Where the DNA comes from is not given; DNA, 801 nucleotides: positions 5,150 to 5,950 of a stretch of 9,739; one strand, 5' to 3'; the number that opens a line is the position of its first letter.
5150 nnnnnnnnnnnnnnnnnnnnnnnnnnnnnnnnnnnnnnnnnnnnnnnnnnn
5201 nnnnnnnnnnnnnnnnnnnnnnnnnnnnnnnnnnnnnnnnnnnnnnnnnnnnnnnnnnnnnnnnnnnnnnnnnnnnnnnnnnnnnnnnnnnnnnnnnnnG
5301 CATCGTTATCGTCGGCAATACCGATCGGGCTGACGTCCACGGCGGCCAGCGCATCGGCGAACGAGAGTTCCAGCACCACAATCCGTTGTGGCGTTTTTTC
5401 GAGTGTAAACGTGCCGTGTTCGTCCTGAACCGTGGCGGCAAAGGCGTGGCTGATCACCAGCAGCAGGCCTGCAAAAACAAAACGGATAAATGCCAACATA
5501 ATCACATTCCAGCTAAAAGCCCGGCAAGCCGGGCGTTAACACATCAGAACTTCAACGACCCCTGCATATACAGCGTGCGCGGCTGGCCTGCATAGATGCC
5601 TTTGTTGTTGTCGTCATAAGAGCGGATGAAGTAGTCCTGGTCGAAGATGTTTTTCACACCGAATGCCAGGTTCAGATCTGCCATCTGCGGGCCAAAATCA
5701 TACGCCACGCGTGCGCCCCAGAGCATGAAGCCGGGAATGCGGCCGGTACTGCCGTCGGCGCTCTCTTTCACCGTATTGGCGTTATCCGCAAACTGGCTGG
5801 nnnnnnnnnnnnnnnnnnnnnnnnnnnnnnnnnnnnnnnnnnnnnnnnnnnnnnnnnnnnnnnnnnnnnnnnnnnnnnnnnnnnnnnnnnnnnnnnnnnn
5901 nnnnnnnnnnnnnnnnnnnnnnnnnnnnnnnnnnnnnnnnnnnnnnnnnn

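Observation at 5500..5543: Strong GC hairpin plus U-run in the 44-bp fecA-fecB spacer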

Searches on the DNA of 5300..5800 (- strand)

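Call 8: search_dna_similar(query=window:5300-5800:-, collection=ecoli_genomes, mode=near, max_rows=12, rows=spread)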
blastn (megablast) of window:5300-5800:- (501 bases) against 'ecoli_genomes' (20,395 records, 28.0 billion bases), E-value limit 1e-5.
Records with a match: 2770; places in all: 2812; records where one place covers at least 80% of the query: 2755.
Genomes with a match: 2762 of 5426; with a place that covers at least 80% of the query: 2750. Places per genome that has any: lowest 1, median 1, highest 3. On chromosomes: 2774 places; on plasmids: 38.
Best place of each record, by identity: >=99% 2742; 95-99% 27; 80-90% 1.
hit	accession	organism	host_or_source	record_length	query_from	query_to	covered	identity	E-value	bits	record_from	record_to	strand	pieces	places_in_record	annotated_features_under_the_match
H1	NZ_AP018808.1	Escherichia coli strain E2865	Bos taurus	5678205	1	501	100%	100.0%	0e+0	926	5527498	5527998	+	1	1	fecA: TonB-dependent Fe(3+) dicitrate receptor FecA | fecB: Fe(3+) dicitrate ABC transporter substrate-binding protein FecB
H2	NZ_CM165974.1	Escherichia coli strain CRE51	Homo sapiens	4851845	1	501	100%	100.0%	0e+0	926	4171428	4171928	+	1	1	fecA: TonB-dependent Fe(3+) dicitrate receptor FecA | fecB: Fe(3+) dicitrate ABC transporter substrate-binding protein FecB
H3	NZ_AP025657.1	Escherichia coli strain TUM13867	Homo sapiens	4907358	1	501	100%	99.8%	0e+0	920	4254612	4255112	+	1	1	fecA: TonB-dependent Fe(3+) dicitrate receptor FecA | fecB: Fe(3+) dicitrate ABC transporter substrate-binding protein FecB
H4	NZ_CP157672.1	Escherichia coli strain ST-131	Homo sapiens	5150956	1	501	100%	99.8%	0e+0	920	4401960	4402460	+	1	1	fecA: TonB-dependent Fe(3+) dicitrate receptor FecA | fecB: Fe(3+) dicitrate ABC transporter substrate-binding protein FecB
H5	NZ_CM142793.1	Escherichia coli strain GPEC1054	chicken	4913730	1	501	100%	99.8%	0e+0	920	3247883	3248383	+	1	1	fecA: TonB-dependent Fe(3+) dicitrate receptor FecA | fecB: Fe(3+) dicitrate ABC transporter substrate-binding protein FecB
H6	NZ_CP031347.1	Escherichia coli O145 strain RM9873-C1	cattle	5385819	1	501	100%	99.6%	0e+0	915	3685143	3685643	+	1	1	fecA: TonB-dependent Fe(3+) dicitrate receptor FecA | fecB: Fe(3+) dicitrate ABC transporter substrate-binding protein FecB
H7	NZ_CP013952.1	Escherichia coli strain HST04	TAKARA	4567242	1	501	100%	99.4%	0e+0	909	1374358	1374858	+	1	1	fecA: TonB-dependent Fe(3+) dicitrate receptor FecA | fecB: Fe(3+) dicitrate ABC transporter substrate-binding protein FecB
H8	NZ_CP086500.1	Escherichia coli strain Ec-050-T5-MAC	Homo sapiens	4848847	1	501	100%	99.4%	0e+0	909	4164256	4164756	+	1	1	fecA: TonB-dependent Fe(3+) dicitrate receptor FecA | fecB: Fe(3+) dicitrate ABC transporter substrate-binding protein FecB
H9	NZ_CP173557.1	Escherichia coli strain 98202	Homo sapiens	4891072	1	501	100%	99.4%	0e+0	909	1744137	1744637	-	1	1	fecA: TonB-dependent Fe(3+) dicitrate receptor FecA | fecB: Fe(3+) dicitrate ABC transporter substrate-binding protein FecB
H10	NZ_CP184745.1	Escherichia coli strain K-12 MG1655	-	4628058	1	501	100%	99.4%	0e+0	909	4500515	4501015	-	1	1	fecA: TonB-dependent Fe(3+) dicitrate receptor FecA | fecB: Fe(3+) dicitrate ABC transporter substrate-binding protein FecB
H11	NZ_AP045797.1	Escherichia coli strain 23CRST030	Homo sapiens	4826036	1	501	100%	99.4%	0e+0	909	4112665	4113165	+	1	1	fecA: TonB-dependent Fe(3+) dicitrate receptor FecA | fecB: Fe(3+) dicitrate ABC transporter substrate-binding protein FecB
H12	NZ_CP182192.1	Escherichia coli strain EC24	pig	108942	300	389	18%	96.7%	6e-33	150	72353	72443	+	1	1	hypothetical protein (x2)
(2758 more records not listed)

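Call 16: search_dna_similar(query=window:5350-5750:-, collection=plasmids, mode=distant, max_rows=40, rows=spread)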
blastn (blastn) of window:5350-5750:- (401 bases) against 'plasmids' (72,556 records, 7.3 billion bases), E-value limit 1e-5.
Records with a match: 1290; places in all: 1296; records where one place covers at least 80% of the query: 1272.
Best place of each record, by identity: >=99% 16; 95-99% 991; 80-90% 1; 60-80% 282.
By first word of the organism name: Klebsiella 1159; Escherichia 62; Enterobacter 50; Citrobacter 8; Salmonella 2; Leclercia 2; Pseudomonas 2; Kluyvera 1; Raoultella 1; Hafnia 1; and 2 more.
By predicted mobility (MOB-suite, as given by PLSDB): conjugative 817; non-mobilizable 441; mobilizable 32.
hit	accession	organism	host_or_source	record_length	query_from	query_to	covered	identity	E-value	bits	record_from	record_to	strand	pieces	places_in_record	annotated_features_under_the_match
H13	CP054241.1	Escherichia coli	Homo sapiens,bone infection of foot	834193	1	401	100%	99.8%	0e+0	719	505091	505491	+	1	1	fecA: Fe(3+) dicitrate transport protein FecA | fecB: Fe(3+) dicitrate ABC transporter substrate-binding protein FecB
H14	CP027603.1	Klebsiella pneumoniae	-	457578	1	401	100%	98.3%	0e+0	692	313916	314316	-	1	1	TonB-dependent siderophore receptor | fecB: Fe(3+)-dicitrate ABC transporter substrate-binding protein FecB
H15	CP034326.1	Klebsiella pneumoniae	Blood sample,blood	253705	1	401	100%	98.3%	0e+0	692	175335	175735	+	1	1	TonB-dependent receptor family protein | fecB: Fe(3+)-dicitrate ABC transporter substrate-binding protein FecB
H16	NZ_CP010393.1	Klebsiella pneumoniae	Homo sapiens,bronchoalveolar ...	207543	1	401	100%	98.3%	0e+0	692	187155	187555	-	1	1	fecA: TonB-dependent Fe(3+) dicitrate receptor FecA | fecB: Fe(3+) dicitrate ABC transporter substrate-binding protein FecB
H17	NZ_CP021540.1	Klebsiella pneumoniae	-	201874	1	401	100%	98.3%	0e+0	692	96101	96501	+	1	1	fecA: TonB-dependent Fe(3+) dicitrate receptor FecA | fecB: Fe(3+) dicitrate ABC transporter substrate-binding protein FecB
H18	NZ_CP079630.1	Klebsiella pneumoniae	Homo sapiens,Endotracheal aspirate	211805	1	401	100%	98.3%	0e+0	692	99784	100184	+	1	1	fecA: TonB-dependent Fe(3+) dicitrate receptor FecA | fecB: Fe(3+) dicitrate ABC transporter substrate-binding protein FecB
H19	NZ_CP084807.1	Klebsiella quasipneumoniae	Water (environment),Whole organism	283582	1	401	100%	98.3%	0e+0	692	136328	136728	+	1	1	fecA: TonB-dependent Fe(3+) dicitrate receptor FecA | fecB: Fe(3+) dicitrate ABC transporter substrate-binding protein FecB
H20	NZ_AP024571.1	Klebsiella pneumoniae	-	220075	1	401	100%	98.3%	0e+0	692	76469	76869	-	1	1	fecA: TonB-dependent Fe(3+) dicitrate receptor FecA | fecB: Fe(3+) dicitrate ABC transporter substrate-binding protein FecB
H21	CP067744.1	Klebsiella pneumoniae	Homo sapiens,other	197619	1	401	100%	98.3%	0e+0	692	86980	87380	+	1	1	fecA: Fe(3+) dicitrate transport protein FecA | fecB: Fe(3+) dicitrate ABC transporter substrate-binding protein FecB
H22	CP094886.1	Klebsiella pneumoniae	Homo sapiens,whole organism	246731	1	401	100%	98.3%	0e+0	692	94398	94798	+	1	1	fecA: Fe(3+) dicitrate transport protein FecA | fecB: Fe(3+) dicitrate ABC transporter substrate-binding protein FecB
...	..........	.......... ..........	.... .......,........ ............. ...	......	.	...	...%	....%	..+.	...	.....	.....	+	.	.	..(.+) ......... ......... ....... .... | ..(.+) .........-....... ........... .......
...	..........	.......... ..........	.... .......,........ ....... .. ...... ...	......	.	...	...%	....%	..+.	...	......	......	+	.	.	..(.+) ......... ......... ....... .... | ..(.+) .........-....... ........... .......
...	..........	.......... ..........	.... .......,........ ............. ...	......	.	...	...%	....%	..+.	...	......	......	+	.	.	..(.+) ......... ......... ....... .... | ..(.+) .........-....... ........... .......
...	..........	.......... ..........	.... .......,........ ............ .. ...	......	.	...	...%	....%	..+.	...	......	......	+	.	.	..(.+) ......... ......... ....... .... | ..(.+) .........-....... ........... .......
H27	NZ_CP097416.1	Klebsiella pneumoniae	Homo sapiens,Human gut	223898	1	401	100%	98.3%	0e+0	692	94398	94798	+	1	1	fecA: TonB-dependent Fe(3+) dicitrate receptor FecA | fecB: Fe(3+) dicitrate ABC transporter substrate-binding protein FecB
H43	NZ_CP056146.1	Klebsiella variicola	culture,Freshwater sample from ...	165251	1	401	100%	78.1%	6e-93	347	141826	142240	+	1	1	fecA: TonB-dependent Fe(3+) dicitrate receptor FecA | Fe(3+) dicitrate ABC transporter substrate-binding protein FecB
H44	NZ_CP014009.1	Klebsiella pneumoniae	Homo sapiens,blood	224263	1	371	93%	76.7%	2e-79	302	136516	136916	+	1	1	fecA: TonB-dependent Fe(3+) dicitrate receptor FecA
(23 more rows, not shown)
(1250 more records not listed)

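Call 17: get_annotated_region(hit=H43, flank=300)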
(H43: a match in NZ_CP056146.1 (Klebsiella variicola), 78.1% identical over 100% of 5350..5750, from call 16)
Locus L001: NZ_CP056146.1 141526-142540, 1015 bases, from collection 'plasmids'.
description: Klebsiella variicola strain RHBSTW-00883 plasmid pRHBSTW-00883_2, complete sequence
organism: Klebsiella variicola (NCBI taxid 244366)
taxonomy: Bacteria; Pseudomonadota; Gammaproteobacteria; Enterobacterales; Enterobacteriaceae; Klebsiella; Klebsiella variicola
host: -; source: culture,Freshwater sample from downstream of wastewater treatment plant; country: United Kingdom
typing (MOB-suite, as given by PLSDB): conjugative; replicon IncFIB,IncFII,rep_cluster_2183; relaxase MOBF,MOBF; mating-pair formation MPF_F
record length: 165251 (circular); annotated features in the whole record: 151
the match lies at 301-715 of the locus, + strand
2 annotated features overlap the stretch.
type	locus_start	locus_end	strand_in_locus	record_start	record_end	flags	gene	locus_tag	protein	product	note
CDS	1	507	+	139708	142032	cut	fecA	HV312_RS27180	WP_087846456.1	TonB-dependent Fe(3+) dicitrate receptor FecA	-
CDS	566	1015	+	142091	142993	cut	-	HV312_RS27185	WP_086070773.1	Fe(3+) dicitrate ABC transporter substrate-binding protein FecB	-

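Call 18: get_annotated_region(hit=H44, flank=300)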
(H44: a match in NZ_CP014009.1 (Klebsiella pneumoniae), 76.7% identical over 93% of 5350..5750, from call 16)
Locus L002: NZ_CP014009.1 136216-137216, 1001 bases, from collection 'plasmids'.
description: Klebsiella pneumoniae subsp. pneumoniae strain RJF293 plasmid pRJF293, complete sequence
organism: Klebsiella pneumoniae (NCBI taxid 72407)
taxonomy: Bacteria; Pseudomonadota; Gammaproteobacteria; Enterobacterales; Enterobacteriaceae; Klebsiella; Klebsiella pneumoniae
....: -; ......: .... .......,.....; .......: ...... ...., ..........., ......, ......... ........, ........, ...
typing (MOB-suite, as given by PLSDB): non-mobilizable; replicon IncFIB,IncHI1B
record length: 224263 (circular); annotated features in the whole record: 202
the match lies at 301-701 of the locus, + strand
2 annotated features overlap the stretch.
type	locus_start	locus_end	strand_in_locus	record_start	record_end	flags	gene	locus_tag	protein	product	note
CDS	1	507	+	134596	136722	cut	fecA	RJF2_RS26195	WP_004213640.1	TonB-dependent Fe(3+) dicitrate receptor FecA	-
CDS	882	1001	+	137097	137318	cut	-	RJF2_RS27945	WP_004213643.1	DUF2188 domain-containing protein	-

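Call 19: get_annotated_region(hit=H14, flank=300)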
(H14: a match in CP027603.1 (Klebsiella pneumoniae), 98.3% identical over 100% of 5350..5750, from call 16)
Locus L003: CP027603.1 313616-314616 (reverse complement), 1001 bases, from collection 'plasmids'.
description: UNVERIFIED_ORG: Klebsiella pneumoniae strain AR_0080 plasmid unnamed, complete sequence
organism: Klebsiella pneumoniae (NCBI taxid 573)
taxonomy: Bacteria; Pseudomonadota; Gammaproteobacteria; Enterobacterales; Enterobacteriaceae; Klebsiella; Klebsiella pneumoniae
host: -; source: -; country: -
typing (MOB-suite, as given by PLSDB): conjugative; replicon IncFIB,IncU; relaxase MOBH; mating-pair formation MPF_F
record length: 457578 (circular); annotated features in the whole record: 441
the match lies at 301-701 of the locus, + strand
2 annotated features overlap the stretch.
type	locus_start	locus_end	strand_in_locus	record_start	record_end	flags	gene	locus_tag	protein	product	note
CDS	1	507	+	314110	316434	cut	-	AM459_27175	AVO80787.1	TonB-dependent siderophore receptor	-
CDS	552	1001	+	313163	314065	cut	fecB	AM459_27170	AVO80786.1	Fe(3+)-dicitrate ABC transporter substrate-binding protein FecB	-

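Call 20: get_annotated_region(hit=H10, flank=300)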
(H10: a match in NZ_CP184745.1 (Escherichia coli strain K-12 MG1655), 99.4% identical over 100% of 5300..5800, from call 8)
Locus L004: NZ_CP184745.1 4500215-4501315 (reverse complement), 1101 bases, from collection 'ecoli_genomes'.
description: Escherichia coli strain K-12 MG1655 chromosome, complete genome
organism: Escherichia coli strain K-12 MG1655 (NCBI taxid 562)
replicon: chromosome; assembly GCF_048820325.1
host: -; source: -; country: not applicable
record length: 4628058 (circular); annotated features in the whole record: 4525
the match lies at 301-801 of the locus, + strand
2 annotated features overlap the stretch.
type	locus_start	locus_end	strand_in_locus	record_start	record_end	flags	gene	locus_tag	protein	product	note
CDS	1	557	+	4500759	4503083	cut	fecA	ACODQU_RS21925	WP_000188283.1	TonB-dependent Fe(3+) dicitrate receptor FecA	-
CDS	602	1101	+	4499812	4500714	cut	fecB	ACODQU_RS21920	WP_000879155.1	Fe(3+) dicitrate ABC transporter substrate-binding protein FecB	-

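Call 41: get_annotated_region(hit=H1, flank=5400)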
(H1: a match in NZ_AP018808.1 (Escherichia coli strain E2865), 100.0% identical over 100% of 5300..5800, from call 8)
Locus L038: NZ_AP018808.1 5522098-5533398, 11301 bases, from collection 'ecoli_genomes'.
description: Escherichia coli strain E2865 chromosome, complete genome
organism: Escherichia coli strain E2865 (NCBI taxid 562)
replicon: chromosome; assembly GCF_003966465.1
host: Bos taurus; source: -; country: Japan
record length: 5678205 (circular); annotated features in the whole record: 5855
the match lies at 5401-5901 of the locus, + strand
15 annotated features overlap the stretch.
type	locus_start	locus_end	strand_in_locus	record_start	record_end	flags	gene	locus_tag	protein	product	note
CDS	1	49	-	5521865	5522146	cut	-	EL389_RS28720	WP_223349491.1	biofilm development regulator YmgB/AriR family protein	-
CDS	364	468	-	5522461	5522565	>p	-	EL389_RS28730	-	IS3 family transposase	incomplete; partial in the middle of a contig; missing N-terminus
CDS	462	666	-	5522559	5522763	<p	-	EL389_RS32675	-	hypothetical protein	frameshifted; internal stop; incomplete; partial in the middle of a contig; missing C-terminus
CDS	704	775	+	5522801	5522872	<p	-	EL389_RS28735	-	hypothetical protein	incomplete; partial in the middle of a contig; missing N-terminus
CDS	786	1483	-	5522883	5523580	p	-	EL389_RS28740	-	IS1-like element IS1F family transposase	programmed frameshift; internal stop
CDS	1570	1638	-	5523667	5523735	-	ykiE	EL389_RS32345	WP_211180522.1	protein YkiE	-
CDS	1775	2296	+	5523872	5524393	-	fecI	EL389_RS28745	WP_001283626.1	RNA polymerase sigma factor FecI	-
CDS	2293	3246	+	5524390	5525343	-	fecR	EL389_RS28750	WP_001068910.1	ferric citrate uptake sigma factor regulator FecR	-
CDS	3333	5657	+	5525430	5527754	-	fecA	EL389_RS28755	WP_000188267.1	TonB-dependent Fe(3+) dicitrate receptor FecA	-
CDS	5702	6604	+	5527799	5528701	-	fecB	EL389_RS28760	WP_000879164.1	Fe(3+) dicitrate ABC transporter substrate-binding protein FecB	-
CDS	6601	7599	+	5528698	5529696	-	fecC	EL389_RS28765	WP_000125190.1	iron-dicitrate ABC transporter permease FecC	-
CDS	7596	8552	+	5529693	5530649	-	fecD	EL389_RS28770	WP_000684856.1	Fe(3+) dicitrate ABC transporter permease subunit FecD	-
CDS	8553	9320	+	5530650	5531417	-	fecE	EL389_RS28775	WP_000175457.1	Fe(3+) dicitrate ABC transporter ATP-binding protein FecE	-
CDS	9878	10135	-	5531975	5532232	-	-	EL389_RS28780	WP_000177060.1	hypothetical protein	-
CDS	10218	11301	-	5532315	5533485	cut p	-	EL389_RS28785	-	IS3 family transposase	frameshifted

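Call 49: search_dna_similar(query=window:5485-5575:-, collection=ecoli_genomes, mode=distant, max_rows=30, rows=spread)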
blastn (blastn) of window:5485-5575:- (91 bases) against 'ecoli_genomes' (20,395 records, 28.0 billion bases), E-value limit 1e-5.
Records with a match: 2762; places in all: 2804; records where one place covers at least 80% of the query: 2762.
Genomes with a match: 2756 of 5426; with a place that covers at least 80% of the query: 2756. Places per genome that has any: lowest 1, median 1, highest 3. On chromosomes: 2773 places; on plasmids: 31.
Best place of each record, by identity: >=99% 2707; 95-99% 55.
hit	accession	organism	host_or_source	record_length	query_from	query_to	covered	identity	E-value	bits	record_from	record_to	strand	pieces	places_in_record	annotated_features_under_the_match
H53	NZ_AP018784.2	Escherichia coli strain SK1144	-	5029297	1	91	100%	100.0%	3e-38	165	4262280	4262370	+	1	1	fecA: TonB-dependent Fe(3+) dicitrate receptor FecA | fecB: Fe(3+) dicitrate ABC transporter substrate-binding protein FecB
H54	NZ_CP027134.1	Escherichia coli strain AR_0372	missing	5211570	1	91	100%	100.0%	3e-38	165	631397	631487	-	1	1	fecA: TonB-dependent Fe(3+) dicitrate receptor FecA | fecB: Fe(3+) dicitrate ABC transporter substrate-binding protein FecB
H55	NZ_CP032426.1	Escherichia coli strain SCEC020001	Homo sapiens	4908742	1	91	100%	100.0%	3e-38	165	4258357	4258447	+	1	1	fecA: TonB-dependent Fe(3+) dicitrate receptor FecA | fecB: Fe(3+) dicitrate ABC transporter substrate-binding protein FecB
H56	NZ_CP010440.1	Escherichia coli K-12 strain K-12 MG1655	not applicable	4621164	1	91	100%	100.0%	3e-38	165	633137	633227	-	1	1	fecA: TonB-dependent Fe(3+) dicitrate receptor FecA | fecB: Fe(3+) dicitrate ABC transporter substrate-binding protein FecB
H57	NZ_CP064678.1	Escherichia coli K-12 strain CETR3G40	not applicable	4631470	1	91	100%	100.0%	3e-38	165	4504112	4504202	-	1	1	fecA: TonB-dependent Fe(3+) dicitrate receptor FecA | fecB: Fe(3+) dicitrate ABC transporter substrate-binding protein FecB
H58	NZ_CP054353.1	Escherichia coli strain SCU-172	Homo sapiens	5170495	1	91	100%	100.0%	3e-38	165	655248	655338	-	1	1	fecA: TonB-dependent Fe(3+) dicitrate receptor FecA | fecB: Fe(3+) dicitrate ABC transporter substrate-binding protein FecB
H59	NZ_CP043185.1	Escherichia coli O16:H48 strain PG20180171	mouse gut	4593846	1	91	100%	100.0%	3e-38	165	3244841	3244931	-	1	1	fecA: TonB-dependent Fe(3+) dicitrate receptor FecA | fecB: Fe(3+) dicitrate ABC transporter substrate-binding protein FecB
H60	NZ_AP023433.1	Escherichia coli strain M719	Homo sapiens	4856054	1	91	100%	100.0%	3e-38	165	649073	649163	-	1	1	fecA: TonB-dependent Fe(3+) dicitrate receptor FecA | fecB: Fe(3+) dicitrate ABC transporter substrate-binding protein FecB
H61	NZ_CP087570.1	Escherichia coli strain 114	urine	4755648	1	91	100%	100.0%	3e-38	165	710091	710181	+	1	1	fecA: TonB-dependent Fe(3+) dicitrate receptor FecA | fecB: Fe(3+) dicitrate ABC transporter substrate-binding protein FecB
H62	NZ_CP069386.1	Escherichia coli strain XH1815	not applicable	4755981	1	91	100%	100.0%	3e-38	165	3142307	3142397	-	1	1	fecA: TonB-dependent Fe(3+) dicitrate receptor FecA | fecB: Fe(3+) dicitrate ABC transporter substrate-binding protein FecB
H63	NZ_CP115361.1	Escherichia coli strain CUVET20-1667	dog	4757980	1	91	100%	100.0%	3e-38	165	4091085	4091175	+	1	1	fecA: TonB-dependent Fe(3+) dicitrate receptor FecA | fecB: Fe(3+) dicitrate ABC transporter substrate-binding protein FecB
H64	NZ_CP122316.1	Escherichia coli strain HT-946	missing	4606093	1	91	100%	100.0%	3e-38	165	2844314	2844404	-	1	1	fecA: TonB-dependent Fe(3+) dicitrate receptor FecA | fecB: Fe(3+) dicitrate ABC transporter substrate-binding protein FecB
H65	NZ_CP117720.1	Escherichia coli strain B1W1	water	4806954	1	91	100%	100.0%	3e-38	165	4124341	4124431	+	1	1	fecA: TonB-dependent Fe(3+) dicitrate receptor FecA | fecB: Fe(3+) dicitrate ABC transporter substrate-binding protein FecB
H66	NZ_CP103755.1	Escherichia coli strain p11B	Homo sapiens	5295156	1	91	100%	100.0%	3e-38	165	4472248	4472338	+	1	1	fecA: TonB-dependent Fe(3+) dicitrate receptor FecA | fecB: Fe(3+) dicitrate ABC transporter substrate-binding protein FecB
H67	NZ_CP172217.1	Escherichia coli strain GF4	chicken meat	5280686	1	91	100%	100.0%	3e-38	165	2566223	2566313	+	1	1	fecA: TonB-dependent Fe(3+) dicitrate receptor FecA | fecB: Fe(3+) dicitrate ABC transporter substrate-binding protein FecB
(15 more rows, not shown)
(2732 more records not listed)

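Call 57: search_dna_similar(query=L001:515-560:+, collection=plasmids, mode=distant, max_evalue=0.01, max_rows=25, rows=spread)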
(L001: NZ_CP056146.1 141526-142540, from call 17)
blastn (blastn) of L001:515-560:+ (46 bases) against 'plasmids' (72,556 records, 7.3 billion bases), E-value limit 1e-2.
Records with a match: 63; places in all: 160; records where one place covers at least 80% of the query: 15.
Best place of each record, by identity: >=99% 7; 95-99% 16; 90-95% 31; 80-90% 9.
By first word of the organism name: Klebsiella 28; Salmonella 13; Enterobacter 12; Escherichia 4; Citrobacter 3; Kosakonia 1; Serratia 1; Pseudomonas 1.
By predicted mobility (MOB-suite, as given by PLSDB): non-mobilizable 49; conjugative 13; mobilizable 1.
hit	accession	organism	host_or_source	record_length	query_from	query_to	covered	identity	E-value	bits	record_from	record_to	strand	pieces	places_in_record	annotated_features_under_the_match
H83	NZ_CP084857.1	Klebsiella pneumoniae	Homo sapiens,Whole organism,feces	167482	1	46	100%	100.0%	5e-15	84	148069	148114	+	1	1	none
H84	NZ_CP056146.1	Klebsiella variicola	culture,Freshwater sample from ...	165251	1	46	100%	100.0%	5e-15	84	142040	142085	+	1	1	none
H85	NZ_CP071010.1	Enterobacter hormaechei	Homo sapiens,Chromosome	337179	7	46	87%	88.4%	5e-3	46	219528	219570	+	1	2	none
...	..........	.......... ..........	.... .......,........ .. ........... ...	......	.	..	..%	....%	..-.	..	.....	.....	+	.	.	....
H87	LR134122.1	Klebsiella aerogenes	not available: to be reported later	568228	2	37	78%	97.2%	8e-7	58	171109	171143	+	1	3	none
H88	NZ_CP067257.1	Klebsiella pneumoniae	cell culture,imported food: chilli ...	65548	8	42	76%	97.1%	2e-7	60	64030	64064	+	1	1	none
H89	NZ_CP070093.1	Klebsiella pneumoniae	Homo sapiens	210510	8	42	76%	97.1%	2e-7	60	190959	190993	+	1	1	none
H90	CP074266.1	Salmonella enterica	environmental,surface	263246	1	37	80%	91.9%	9e-6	55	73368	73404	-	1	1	none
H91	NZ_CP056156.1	Enterobacter hormaechei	culture,Wastewater influent sample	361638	4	37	74%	97.1%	8e-7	58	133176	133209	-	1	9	none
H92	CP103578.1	Enterobacter hormaechei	Homo sapiens,blood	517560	4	40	80%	89.2%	1e-4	50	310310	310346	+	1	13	none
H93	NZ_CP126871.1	Enterobacter hormaechei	Homo sapiens,isolated bacterial ...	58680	4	37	74%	94.1%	9e-6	54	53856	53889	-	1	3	none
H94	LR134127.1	Klebsiella aerogenes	not available: to be reported later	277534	1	37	80%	86.5%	5e-3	46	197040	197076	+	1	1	none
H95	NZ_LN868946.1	Salmonella enterica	Homo sapiens,feces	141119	2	35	74%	91.4%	1e-3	47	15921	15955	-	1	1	none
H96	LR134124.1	Klebsiella aerogenes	not available: to be reported later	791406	5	37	72%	93.9%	3e-5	52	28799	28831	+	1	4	none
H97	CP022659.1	Salmonella enterica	river water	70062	4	37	74%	91.2%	4e-4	49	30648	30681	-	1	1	none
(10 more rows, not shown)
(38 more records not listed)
